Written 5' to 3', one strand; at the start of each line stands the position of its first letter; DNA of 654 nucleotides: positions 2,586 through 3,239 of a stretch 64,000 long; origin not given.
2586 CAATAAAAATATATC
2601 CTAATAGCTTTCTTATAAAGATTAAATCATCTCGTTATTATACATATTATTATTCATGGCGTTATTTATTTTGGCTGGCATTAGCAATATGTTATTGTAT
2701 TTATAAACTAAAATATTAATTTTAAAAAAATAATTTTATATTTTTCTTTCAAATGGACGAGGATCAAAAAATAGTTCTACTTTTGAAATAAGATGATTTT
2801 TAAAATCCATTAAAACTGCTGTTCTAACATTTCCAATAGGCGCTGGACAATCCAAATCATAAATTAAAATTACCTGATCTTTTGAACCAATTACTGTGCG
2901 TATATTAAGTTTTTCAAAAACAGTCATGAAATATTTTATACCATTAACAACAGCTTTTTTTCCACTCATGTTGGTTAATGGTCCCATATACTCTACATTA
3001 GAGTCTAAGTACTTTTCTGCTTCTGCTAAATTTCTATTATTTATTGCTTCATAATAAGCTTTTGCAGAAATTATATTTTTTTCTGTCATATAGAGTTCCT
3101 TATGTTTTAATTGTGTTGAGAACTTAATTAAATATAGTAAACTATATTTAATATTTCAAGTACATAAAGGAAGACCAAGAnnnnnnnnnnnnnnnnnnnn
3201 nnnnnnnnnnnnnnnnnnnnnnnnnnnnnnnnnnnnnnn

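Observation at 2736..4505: TetR-linked tRNA-dependent cyclodipeptide synthase in an endosymbiont-like genome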

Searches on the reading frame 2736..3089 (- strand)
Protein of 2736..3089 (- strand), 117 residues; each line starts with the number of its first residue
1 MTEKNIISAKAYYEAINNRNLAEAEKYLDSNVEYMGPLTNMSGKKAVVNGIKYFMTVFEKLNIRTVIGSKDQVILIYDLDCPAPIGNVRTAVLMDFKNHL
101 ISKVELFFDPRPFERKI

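Call 3: search_protein_families(library=pfam, proteins=[window:2736-3089:-], max_evalue=0.1)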
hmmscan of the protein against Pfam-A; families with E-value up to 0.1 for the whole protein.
window:2736-3089:- (117 aa): 3 families
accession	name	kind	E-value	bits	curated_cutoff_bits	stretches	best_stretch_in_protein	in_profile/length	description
PF12680.13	SnoaL_2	-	5.2e-07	30.6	27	1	10-101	2-99/102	SnoaL-like domain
PF07366.18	SnoaL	-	0.00032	21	28.4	1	9-76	4-74/126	SnoaL-like polyketide cyclase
PF14534.12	DUF4440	-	0.00043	21.1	25.2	1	10-87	6-85/107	Domain of unknown function (DUF4440)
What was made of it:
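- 2736..3089 (-): SnoaL_2 / NTF2-like gene (117 aa). It is the conserved divergent partner of the TetR gene, not of the CDPS. Pfam SnoaL_2 scores 30.6 bits against a cut-off of 27 (call 3).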

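Call 4: search_protein_families(library=ncbifam, proteins=[window:2736-3089:-], max_evalue=0.1)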
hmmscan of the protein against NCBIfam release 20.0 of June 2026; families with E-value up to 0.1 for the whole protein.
window:2736-3089:- (117 aa): 0 families

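Call 46: find_homologous_proteins(query=window:2736-3089:-)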
Query window:2736-3089:- (117 aa): 1 proteins with E <= 0.001 among 1 candidates.
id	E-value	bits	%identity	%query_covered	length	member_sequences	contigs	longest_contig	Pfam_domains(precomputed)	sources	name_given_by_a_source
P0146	1.3e-70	252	100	100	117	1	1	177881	PF12680.14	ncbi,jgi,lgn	-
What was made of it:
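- Tried and rejected: It found only itself (call 46).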

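Call 64: search_solved_structures(query=window:2736-3089:-, max_evalue=1)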
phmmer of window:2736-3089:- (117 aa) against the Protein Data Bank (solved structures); distinct sequences matched with E-value up to 1: 2.
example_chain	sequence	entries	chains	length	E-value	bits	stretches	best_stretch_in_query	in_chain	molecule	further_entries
3f40_A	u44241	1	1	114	2.2e-05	27.9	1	12-113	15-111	uncharacterized NTF2-like protein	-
5evh_A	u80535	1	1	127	0.035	17.6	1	8-115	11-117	Uncharacterized protein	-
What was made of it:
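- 2736..3089 (-): The best solved relative is 3f40, an 'uncharacterized NTF2-like protein', at E 2.2e-5 (call 64).
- Closest known: SnoaL / NTF2-like superfamily. Same: The nearest structure is 3f40, an uncharacterised NTF2-like protein (call 64).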
